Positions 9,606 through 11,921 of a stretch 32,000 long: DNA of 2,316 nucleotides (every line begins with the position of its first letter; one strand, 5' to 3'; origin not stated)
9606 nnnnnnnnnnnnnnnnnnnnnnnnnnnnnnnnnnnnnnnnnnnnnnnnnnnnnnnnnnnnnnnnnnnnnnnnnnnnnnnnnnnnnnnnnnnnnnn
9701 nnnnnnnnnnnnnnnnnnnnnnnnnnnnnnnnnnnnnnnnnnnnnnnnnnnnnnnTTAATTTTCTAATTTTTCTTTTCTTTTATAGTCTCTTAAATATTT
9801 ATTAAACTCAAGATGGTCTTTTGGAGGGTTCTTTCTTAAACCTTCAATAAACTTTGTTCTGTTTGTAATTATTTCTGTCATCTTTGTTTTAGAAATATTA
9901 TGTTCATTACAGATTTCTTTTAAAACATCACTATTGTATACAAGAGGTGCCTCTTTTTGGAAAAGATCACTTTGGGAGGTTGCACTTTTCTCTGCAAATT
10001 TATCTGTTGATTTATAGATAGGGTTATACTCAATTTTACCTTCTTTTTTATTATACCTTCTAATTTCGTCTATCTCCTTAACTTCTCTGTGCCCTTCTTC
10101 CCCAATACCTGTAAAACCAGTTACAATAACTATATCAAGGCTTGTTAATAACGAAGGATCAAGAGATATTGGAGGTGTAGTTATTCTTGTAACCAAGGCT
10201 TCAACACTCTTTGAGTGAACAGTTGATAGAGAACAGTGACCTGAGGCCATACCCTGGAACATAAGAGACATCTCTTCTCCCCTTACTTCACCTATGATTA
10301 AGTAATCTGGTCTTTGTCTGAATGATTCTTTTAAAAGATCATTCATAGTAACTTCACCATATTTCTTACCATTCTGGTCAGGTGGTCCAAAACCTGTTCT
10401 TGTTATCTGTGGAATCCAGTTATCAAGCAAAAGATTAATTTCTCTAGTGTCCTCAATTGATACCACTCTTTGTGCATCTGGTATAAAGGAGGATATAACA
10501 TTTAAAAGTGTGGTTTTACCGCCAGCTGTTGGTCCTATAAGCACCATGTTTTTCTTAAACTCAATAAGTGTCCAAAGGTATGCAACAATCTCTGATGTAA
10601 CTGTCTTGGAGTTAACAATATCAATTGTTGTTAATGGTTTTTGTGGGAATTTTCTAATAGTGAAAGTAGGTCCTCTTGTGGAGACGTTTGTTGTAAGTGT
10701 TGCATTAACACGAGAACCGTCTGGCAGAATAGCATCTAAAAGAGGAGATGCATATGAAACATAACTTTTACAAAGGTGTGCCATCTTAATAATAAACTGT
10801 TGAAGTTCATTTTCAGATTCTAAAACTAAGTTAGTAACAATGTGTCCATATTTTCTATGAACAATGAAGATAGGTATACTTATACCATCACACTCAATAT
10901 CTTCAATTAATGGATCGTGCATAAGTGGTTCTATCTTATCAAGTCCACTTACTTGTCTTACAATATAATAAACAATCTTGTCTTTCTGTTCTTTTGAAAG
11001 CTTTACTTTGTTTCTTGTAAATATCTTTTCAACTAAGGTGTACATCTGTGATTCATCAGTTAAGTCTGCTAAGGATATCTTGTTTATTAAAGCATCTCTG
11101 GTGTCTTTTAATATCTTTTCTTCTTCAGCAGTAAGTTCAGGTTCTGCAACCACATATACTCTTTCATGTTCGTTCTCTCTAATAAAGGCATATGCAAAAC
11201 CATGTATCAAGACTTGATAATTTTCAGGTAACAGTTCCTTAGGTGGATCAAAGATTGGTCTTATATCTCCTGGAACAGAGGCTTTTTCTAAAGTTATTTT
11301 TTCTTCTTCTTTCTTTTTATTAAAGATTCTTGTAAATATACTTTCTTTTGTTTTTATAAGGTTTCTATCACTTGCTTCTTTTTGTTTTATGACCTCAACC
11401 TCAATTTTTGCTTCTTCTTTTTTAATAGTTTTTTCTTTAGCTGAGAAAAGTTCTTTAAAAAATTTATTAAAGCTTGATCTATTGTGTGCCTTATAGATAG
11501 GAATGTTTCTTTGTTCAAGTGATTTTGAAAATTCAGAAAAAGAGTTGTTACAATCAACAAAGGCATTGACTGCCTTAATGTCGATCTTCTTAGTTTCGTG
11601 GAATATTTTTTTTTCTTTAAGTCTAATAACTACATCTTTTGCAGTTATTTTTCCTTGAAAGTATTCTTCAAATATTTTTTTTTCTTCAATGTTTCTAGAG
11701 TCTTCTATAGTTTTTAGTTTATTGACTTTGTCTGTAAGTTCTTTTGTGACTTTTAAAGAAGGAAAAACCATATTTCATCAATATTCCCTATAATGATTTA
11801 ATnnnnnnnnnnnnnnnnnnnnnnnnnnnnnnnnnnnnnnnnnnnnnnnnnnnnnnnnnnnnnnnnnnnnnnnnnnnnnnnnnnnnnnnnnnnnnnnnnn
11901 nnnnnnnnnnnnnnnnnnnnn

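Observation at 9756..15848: Orphan type-IV-filament-like module: a secretion ATPase with five unrecognisable partners and no platform protein or prepilin peptidase nearby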

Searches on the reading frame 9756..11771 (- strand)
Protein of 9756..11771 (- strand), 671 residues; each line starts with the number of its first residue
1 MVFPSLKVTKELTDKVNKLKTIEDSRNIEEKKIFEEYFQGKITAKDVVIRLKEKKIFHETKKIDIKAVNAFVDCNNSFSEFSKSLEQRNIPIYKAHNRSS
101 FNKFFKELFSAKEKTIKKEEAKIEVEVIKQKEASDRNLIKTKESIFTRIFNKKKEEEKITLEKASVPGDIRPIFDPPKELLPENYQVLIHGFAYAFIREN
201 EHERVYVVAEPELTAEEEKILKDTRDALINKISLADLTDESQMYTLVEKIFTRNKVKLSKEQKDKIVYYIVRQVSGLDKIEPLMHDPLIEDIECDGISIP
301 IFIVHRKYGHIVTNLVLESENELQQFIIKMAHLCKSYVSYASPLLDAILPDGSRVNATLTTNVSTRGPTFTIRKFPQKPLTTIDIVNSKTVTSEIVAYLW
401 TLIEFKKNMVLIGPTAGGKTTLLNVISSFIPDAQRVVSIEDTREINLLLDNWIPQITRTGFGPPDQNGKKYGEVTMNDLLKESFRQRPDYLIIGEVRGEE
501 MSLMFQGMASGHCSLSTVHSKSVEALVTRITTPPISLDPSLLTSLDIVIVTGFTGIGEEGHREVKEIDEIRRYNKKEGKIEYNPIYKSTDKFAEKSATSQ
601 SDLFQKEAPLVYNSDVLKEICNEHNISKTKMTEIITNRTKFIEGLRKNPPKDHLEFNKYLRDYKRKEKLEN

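Call 5: search_protein_families(library=pfam, proteins=[window:9756-11771:-], max_evalue=1)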
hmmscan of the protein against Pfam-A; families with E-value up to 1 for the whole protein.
window:9756-11771:- (671 aa): 7 families
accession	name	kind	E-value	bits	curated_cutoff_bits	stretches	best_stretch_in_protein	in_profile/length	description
PF00437.27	T2SSE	-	8.3e-31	107.4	24.9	1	332-549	55-273/370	Type II/IV secretion system protein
PF14069.11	SpoVIF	-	0.00017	21.6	27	1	227-273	17-63/72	Stage VI sporulation protein F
PF19322.4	RKP_N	-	0.0095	16.3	27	1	87-176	31-126/137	E3 ubiquitin-protein ligase RKP N-terminus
PF00005.33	ABC_tran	-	0.014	16.4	25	1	406-440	11-45/137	ABC transporter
PF01695.23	IstB_IS21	-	0.033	14.1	24.1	1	376-422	59-108/238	IstB-like ATP binding protein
PF02829.19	3H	-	0.048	14.3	25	1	294-332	20-58/97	3H domain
PF04339.18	FemAB_like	-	0.063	12.8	27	1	93-156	164-227/369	Peptidogalycan biosysnthesis/recognition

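Call 6: search_protein_families(library=ncbifam, proteins=[window:9756-11771:-], max_evalue=1)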
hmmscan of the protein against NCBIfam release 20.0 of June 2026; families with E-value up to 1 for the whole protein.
window:9756-11771:- (671 aa): 28 families (the best 25 are shown)
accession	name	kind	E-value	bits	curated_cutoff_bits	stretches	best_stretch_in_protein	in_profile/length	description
NF058587.1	archaellum_moto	equivalog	4.9e-93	312.7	550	1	199-665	74-519/527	archaellum flagellar ATPase motor FlaI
NF053672.1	bindosome_BasE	exception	8.8e-61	206.2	1000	1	196-539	54-400/512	bindosome assembly system ATPase subunit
TIGR03819.1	heli_sec_ATPase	hypoth_equivalog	2.4e-40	138.8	373.15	1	240-531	15-298/340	TadA family conjugal transfer-associated ATPase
TIGR02788.1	VirB11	equivalog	2.6e-31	108.8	249.95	2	393-531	131-263/308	P-type DNA transfer ATPase VirB11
TIGR02782.1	TrbB_P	equivalog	5.4e-29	101.4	304.55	1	318-531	49-253/303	P-type conjugative transfer ATPase TrbB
NF010469.0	PRK13894.1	subfamily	1.3e-24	87.1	508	1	327-575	71-312/320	conjugal transfer ATPase TrbB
NF010407.0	PRK13833.1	subfamily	3.1e-21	76.1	499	1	309-531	48-260/323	conjugal transfer protein TrbB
NF010475.0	PRK13900.1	equivalog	6.1e-21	74.8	389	1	392-527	146-276/333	type IV secretion system ATPase VirB11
NF010425.0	PRK13851.1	equivalog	7.4e-20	71.1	461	2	393-521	149-271/344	type IV secretion system protein VirB11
NF041000.1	ATPase_ComGA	equivalog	2.4e-15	56.3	300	1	395-532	116-244/267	competence type IV pilus ATPase ComGA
TIGR02533.1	type_II_gspE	equivalog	2.7e-09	36.2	630.25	1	392-544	228-368/486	type II secretion system ATPase GspE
TIGR01420.1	pilT_fam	subfamily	6.9e-09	35.4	319.1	1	398-531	113-240/343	PilT/PilU family type 4a pilus ATPase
NF007755.0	PRK10436.1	equivalog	9.5e-09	34.4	617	1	397-532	209-334/465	type II secretion system protein GspE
NF053534.1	T4PilAsmATPsTfpB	equivalog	3.1e-07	29.2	850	1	401-531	330-450/584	type IV pilus assembly ATPase TfpB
TIGR02538.1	type_IV_pilB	equivalog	7.6e-07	28.1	675.65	1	406-532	315-431/564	type IV-A pilus assembly ATPase PilB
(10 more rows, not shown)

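Call 9: find_encoding_contigs(protein=window:9756-11771:-, flank=10000, max_places=6)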
Protein window:9756-11771:- (671 aa): 4 contigs read that carry it; 2 places shown.
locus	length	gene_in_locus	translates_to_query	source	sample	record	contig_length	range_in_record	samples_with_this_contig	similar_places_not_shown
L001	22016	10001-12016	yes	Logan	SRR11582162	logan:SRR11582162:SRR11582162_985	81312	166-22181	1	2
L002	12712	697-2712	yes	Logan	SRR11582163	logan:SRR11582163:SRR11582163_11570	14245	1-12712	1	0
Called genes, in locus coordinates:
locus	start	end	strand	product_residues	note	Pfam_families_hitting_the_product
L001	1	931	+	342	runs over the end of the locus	PF22023:Pus10_THUMP_arc (faint), PF21238:Pus10_C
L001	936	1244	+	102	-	PF03819:MazG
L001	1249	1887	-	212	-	PF22175:Ogg-HhH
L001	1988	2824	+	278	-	-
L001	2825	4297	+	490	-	-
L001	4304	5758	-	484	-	PF01943:Polysacc_synt, PF13440:Polysacc_synt_3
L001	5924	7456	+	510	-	-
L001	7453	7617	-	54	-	PF03911:Sec61_beta (weak)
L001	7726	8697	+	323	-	-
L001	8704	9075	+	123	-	-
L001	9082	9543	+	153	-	-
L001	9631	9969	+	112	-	-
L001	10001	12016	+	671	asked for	PF00437:T2SSE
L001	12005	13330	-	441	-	-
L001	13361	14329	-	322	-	-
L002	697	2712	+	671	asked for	PF00437:T2SSE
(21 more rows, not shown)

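Call 10: find_related_loci(query=window:9756-11771:-, collection=genome_contigs, flank=10000)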
Query window:9756-11771:- (671 aa) in genome_contigs; peptide patterns used: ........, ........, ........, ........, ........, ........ (x = any residue, [..] = any of these).
248 stretches matched a pattern; 11 encode a relative of the query (tblastn E <= 1e-3); 10 distinct loci.
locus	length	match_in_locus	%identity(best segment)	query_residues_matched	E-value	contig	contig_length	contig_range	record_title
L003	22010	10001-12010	76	1-667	0e+0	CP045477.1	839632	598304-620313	MAG: Candidatus Forterrea multitransposorum CG_2015-17_Forterrea_25_41 chromosome, complete genome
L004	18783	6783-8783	71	1-671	0e+0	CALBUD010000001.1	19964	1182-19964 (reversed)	MAG TPA_asm: Candidatus Diapherotrites archaeon isolate SRR7299214_bin.7_CONCOCT_v1.1_MAG genome assembly, contig: ERZ78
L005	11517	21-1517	88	169-667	0e+0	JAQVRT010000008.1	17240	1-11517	MAG: Candidatus ainarchaeum sp. isolate STF1_257 NODE_8617_length_17240_cov_6.104482_Sandtown_F1, whole genome shotgun s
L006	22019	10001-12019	74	1-670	0e+0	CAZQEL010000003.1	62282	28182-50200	MAG TPA_asm: uncultured archaeon isolate SRP191223_co1_16 genome assembly, contig: NODE_264_length_62282_cov_6.758561, w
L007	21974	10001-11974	57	1-668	0e+0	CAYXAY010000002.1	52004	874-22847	MAG TPA_asm: uncultured archaeon isolate SRP257756_co1_240 genome assembly, contig: NODE_313_length_52004_cov_8.967276,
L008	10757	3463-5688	72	1-670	0e+0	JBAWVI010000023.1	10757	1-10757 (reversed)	MAG: archaeon isolate ELA007 MAG007_23, whole genome shotgun sequence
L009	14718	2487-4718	70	1-670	0e+0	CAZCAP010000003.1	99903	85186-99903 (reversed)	MAG TPA_asm: uncultured archaeon isolate SRP178699_co1_70 genome assembly, contig: NODE_125_length_99903_cov_42.055635,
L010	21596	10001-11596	33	146-665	3e-84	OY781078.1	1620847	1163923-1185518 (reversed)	MAG: uncultured Methanocorpusculum sp. isolate da2e5db0-0b8c-42b4-9ad7-c040378b94a4 genome assembly, chromosome: 1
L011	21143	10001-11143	32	194-576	3e-54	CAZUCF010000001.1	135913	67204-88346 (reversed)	MAG TPA_asm: uncultured archaeon isolate SRP263991_co2_249 genome assembly, contig: NODE_37_length_135913_cov_17.603682,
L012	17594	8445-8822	29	403-530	5e-7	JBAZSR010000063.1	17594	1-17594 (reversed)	MAG: Elusimicrobiota bacterium isolate SO_2017_GW1_178 NODE_12149_length_17594_cov_0.980821_OW334_2017, whole genome sho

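Call 17: search_protein_families(library=pfam, proteins=[L010:11531-13336:+, L011:13022-14620:+, L011:12224-13018:+, L003:5636-7468:+, L007:5556-7571:+, L007:13302-14261:-, L008:7058-8047:-, L007:7764-8765:+, L007:9122-9598:+, L008:2459-2971:+], max_evalue=1)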
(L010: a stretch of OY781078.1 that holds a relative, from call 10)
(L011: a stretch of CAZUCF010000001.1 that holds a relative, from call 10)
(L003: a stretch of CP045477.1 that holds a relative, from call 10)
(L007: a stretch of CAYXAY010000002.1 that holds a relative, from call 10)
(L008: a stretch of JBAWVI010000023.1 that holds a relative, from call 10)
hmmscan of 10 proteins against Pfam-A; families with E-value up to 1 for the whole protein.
L010:11531-13336:+ (601 aa): 1 family
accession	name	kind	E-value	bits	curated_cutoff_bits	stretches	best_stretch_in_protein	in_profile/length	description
PF00482.28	T2SSF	-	1.2e-21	77.4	25.2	2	118-239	9-124/125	Type II secretion system (T2SS), protein F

L011:13022-14620:+ (532 aa): 4 families
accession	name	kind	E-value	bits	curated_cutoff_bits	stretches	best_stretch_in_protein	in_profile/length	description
PF16199.10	Radical_SAM_C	-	7.2e-22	77.7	31.9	1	298-377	1-83/85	Radical_SAM C-terminal domain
PF04055.27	Radical_SAM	-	1.3e-15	58.4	29.5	1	92-280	6-156/166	Radical SAM superfamily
PF23613.1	ELP3_N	-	5.8e-05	23.4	27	1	15-77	5-69/70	ELP3 N-terminal domain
PF00583.31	Acetyltransf_1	-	0.074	13.8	20.7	1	420-502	34-97/116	Acetyltransferase (GNAT) family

L011:12224-13018:+ (264 aa): 3 families
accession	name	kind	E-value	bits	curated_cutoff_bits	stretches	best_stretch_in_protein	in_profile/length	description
PF16895.10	DUF5085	-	0.02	15.8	30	1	77-140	18-81/141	Domain of unknown function (DUF5085)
PF21136.3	MUS81-like_WH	-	0.22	12.4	27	1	202-230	22-50/86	Crossover junction endonuclease MUS81-like, winged helix domain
PF03032.20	FSAP_sig_propep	-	0.4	11.2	27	1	5-19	3-17/46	Frog skin active peptide family signal and propeptide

L003:5636-7468:+ (610 aa): 0 families

L007:5556-7571:+ (671 aa): 1 family
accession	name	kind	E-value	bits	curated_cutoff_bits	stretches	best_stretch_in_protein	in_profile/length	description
PF17081.10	SOP4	-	5.7e-05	23.2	27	1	256-308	75-130/209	Suppressor of PMA 1-7 protein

L007:13302-14261:- (319 aa): 0 families

L008:7058-8047:- (329 aa): 1 family
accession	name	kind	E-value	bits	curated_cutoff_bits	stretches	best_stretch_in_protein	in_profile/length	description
PF15786.10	PET117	-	0.017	15.7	27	1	147-182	1-36/67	PET assembly of cytochrome c oxidase, mitochondrial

L007:7764-8765:+ (333 aa): 4 families
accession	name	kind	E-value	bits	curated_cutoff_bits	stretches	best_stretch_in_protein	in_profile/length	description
PF09822.16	ABC_transp_aux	-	0.0065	16.2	34.7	1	133-176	44-87/288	ABC-type uncharacterized transport system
PF13604.12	AAA_30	-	0.03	14.5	27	1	128-183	82-138/191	AAA domain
PF23355.1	IFT52_GIFT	-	0.088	12.3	27.2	1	127-169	38-82/246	IFT52 GIFT domain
PF11023.14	DUF2614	-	0.4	11.3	21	1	11-69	10-70/111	Zinc-ribbon containing domain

L007:9122-9598:+ (158 aa): 0 families

L008:2459-2971:+ (170 aa): 3 families
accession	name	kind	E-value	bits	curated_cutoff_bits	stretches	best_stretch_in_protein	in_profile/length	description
PF11337.13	DUF3139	-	0.012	16.6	27.3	1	13-56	6-50/83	Protein of unknown function (DUF3139)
PF25425.1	YfjL_N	-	0.022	15.5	27.8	1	11-76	4-68/97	YfjL-like, N-terminal domain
PF12017.13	Tnp_P_element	-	0.051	14.4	23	1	49-78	31-60/73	Transposable element P transposase-like, HTH domain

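Call 36: find_homologous_proteins(query=window:9756-11771:-, max_evalue=1e-30)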
Query window:9756-11771:- (671 aa): 7468 proteins with E <= 1e-30 among 8000 candidates; the best 120 are listed.
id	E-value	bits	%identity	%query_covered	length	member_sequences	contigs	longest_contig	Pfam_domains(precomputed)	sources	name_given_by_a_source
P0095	0.0e+0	1474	100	100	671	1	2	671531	PF00437.27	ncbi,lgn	-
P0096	0.0e+0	1179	80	100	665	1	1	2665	PF14069.12,PF00437.27,PF27713.1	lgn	-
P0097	0.0e+0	1114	76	99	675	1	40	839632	PF00437.27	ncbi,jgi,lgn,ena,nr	ncbi:Flp pilus assembly complex ATPase component [archaeon]|nr:Flp pilus assembly complex ATPase com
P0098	0.0e+0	1108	75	99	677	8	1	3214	PF00437.27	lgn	-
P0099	0.0e+0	1103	74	100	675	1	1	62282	PF00437.27,PF27713.1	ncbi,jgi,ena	-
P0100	0.0e+0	1092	73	100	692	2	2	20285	PF00437.27,PF27713.1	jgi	jgi:archaeal flagellar protein FlaI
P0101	0.0e+0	1072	73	100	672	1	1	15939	PF00437.27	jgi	-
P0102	0.0e+0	1032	71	100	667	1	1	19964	PF00437.27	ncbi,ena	-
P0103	0.0e+0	1030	69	100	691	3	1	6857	PF00437.27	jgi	jgi:archaeal flagellar protein FlaI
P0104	2.4e-294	996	68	100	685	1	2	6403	PF00437.27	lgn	-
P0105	3.0e-281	953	67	100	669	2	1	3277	PF00437.27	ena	-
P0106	8.9e-279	944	66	99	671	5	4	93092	PF00437.27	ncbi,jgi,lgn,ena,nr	ncbi:MAG: type II/IV secretion system ATPase subunit [archaeon]|nr:type II/IV secretion system ATPas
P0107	1.2e-271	921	64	100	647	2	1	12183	PF00437.27,PF27713.1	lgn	-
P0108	6.8e-258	875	63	100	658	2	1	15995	PF00437.27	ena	-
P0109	2.8e-257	873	60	100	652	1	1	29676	PF00437.27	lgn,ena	-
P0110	2.4e-251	854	61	100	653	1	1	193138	PF00437.27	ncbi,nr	ncbi:MAG: type II/IV secretion system ATPase subunit [Candidatus ainarchaeum sp.]|nr:type II/IV secr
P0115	1.4e-247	841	61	100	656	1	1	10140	PF00437.27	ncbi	ncbi:MAG: type II/IV secretion system ATPase subunit [archaeon]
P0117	1.7e-243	828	73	74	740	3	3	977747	PF00437.27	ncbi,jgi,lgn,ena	-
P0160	5.5e-154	532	49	72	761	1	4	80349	PF00437.27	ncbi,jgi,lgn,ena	-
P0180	1.9e-147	511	48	72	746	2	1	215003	PF00437.27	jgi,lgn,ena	-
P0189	1.5e-123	432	45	72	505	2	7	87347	PF00437.27,PF27713.1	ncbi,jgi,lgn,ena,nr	ncbi:MAG: type II/IV secretion system ATPase subunit [Candidatus Nanoarchaeia archaeon]|nr:type II/I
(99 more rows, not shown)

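Call 37: find_encoding_contigs(protein=P0180, flank=10000, max_places=1)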
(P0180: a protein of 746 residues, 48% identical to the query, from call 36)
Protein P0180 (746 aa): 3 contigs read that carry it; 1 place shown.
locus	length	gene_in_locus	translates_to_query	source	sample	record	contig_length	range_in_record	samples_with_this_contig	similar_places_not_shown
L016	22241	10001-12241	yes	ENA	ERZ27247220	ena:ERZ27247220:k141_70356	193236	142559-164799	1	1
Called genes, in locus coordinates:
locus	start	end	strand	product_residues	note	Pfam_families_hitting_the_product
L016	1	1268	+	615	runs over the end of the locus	-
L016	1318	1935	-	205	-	PF02223:Thymidylate_kin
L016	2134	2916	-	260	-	-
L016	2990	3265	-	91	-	PF00935:Ribosomal_L44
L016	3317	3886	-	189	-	PF08617:CGI-121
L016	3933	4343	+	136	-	PF01201:Ribosomal_S8e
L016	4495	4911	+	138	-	-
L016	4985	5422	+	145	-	-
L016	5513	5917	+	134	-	-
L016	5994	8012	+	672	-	-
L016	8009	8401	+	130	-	-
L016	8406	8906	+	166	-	-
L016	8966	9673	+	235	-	-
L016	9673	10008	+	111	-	-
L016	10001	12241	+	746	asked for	PF00437:T2SSE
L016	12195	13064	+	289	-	PF00482:T2SSF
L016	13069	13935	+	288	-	PF00482:T2SSF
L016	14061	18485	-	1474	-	PF13750:Big_3_3 (faint)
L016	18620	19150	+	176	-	PF27806:HxsD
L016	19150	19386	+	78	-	-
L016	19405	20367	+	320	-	PF04055:Radical_SAM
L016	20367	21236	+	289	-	-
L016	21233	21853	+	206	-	-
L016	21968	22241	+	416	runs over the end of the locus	PF00266:Aminotran_5, PF00155:Aminotran_1_2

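Call 38: find_encoding_contigs(protein=P0160, flank=10000, max_places=1)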
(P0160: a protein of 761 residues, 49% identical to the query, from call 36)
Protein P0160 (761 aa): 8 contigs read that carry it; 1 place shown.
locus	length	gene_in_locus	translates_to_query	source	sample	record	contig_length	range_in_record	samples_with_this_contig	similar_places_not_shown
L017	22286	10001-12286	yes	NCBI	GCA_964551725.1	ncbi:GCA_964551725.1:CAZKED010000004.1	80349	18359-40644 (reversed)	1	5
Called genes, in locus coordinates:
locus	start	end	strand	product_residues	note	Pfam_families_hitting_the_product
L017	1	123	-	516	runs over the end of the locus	PF01935:DUF87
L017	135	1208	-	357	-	PF09376:NurA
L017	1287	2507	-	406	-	-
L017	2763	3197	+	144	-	-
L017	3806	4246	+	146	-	-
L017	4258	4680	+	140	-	-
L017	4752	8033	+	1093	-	-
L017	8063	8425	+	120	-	-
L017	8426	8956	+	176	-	-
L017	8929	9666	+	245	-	-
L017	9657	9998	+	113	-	-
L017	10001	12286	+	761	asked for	PF00437:T2SSE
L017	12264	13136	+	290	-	PF00482:T2SSF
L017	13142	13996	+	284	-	PF00482:T2SSF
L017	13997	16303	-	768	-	PF13750:Big_3_3 (faint)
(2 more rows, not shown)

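Call 39: find_encoding_contigs(protein=P0189, flank=10000, max_places=1)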
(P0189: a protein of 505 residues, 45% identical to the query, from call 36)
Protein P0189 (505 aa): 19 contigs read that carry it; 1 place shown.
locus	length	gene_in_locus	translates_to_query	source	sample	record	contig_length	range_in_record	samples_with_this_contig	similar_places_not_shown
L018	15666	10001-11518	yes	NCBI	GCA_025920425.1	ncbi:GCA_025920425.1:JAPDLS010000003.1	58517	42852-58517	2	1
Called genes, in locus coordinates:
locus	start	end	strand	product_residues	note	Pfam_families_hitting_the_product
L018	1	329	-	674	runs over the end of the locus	-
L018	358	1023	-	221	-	PF00482:T2SSF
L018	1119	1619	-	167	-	-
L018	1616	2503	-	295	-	PF00482:T2SSF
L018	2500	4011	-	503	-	PF00437:T2SSE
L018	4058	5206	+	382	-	PF22025:ThiI_fer, PF02926:THUMP, PF02568:ThiI, PF06508:QueC (weak)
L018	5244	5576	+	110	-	PF01381:HTH_3 (weak)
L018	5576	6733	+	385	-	PF00266:Aminotran_5, PF01041:DegT_DnrJ_EryC1, PF01212:Beta_elim_lyase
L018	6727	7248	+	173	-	PF01592:NifU_N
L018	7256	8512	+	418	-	-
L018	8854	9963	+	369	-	PF13528:Glyco_trans_1_3, PF04101:Glyco_tran_28_C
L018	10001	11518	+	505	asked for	PF00437:T2SSE, PF27713:UCP018868 (faint)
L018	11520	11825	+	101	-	-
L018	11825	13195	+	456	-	PF00482:T2SSF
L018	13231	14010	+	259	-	PF00482:T2SSF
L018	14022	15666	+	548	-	?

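Call 45: find_homologous_proteins(query=A3, max_evalue=0.001)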
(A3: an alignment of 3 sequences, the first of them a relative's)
Query A3 (3 sequences) (288 aa, profile of the alignment): 55 proteins with E <= 0.001 among 8000 candidates.
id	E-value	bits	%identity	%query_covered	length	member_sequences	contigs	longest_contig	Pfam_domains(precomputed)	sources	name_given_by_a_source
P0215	1.6e-147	508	99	100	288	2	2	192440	PF00482.29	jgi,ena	-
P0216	4.4e-146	503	58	97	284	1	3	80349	PF00482.29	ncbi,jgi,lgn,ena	-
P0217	7.7e-133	460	100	89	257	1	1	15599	PF00482.29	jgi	-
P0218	7.8e-125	434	73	99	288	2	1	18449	PF00482.29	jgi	jgi:flagellar protein FlaJ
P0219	2.4e-122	426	72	93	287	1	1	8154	PF00482.29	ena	-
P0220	2.8e-119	416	57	97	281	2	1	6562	PF00482.29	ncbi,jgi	-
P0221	7.8e-115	401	59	98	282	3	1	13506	PF00482.29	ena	-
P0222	1.7e-114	400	69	100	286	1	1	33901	PF00482.29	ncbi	ncbi:MAG: type II secretion system F family protein [Candidatus Diapherotrites archaeon]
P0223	2.7e-114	399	70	100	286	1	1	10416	PF00482.29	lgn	-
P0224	2.3e-113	396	59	98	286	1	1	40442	PF00482.29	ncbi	ncbi:MAG: type II secretion system F family protein [Candidatus Diapherotrites archaeon]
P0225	1.5e-112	393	64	99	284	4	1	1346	PF00482.29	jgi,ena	-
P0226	2.0e-112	393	34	88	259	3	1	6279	PF00482.29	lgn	-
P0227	2.1e-112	393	58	97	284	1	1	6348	PF00482.29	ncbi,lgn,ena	-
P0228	2.5e-112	393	64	98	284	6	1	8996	PF00482.29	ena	-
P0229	4.8e-112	392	57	98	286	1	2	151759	PF00482.29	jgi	-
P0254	1.6e-63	233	40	88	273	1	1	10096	PF00482.29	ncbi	ncbi:MAG: type II secretion system F family protein [archaeon]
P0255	7.7e-62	227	41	94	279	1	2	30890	PF00482.29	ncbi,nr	ncbi:MAG: type II secretion system F family protein [Candidatus ainarchaeum sp.]|nr:type II secretio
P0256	1.0e-61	227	40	90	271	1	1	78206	PF00482.29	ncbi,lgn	-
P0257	1.5e-61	226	43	84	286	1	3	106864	PF00482.29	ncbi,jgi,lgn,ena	-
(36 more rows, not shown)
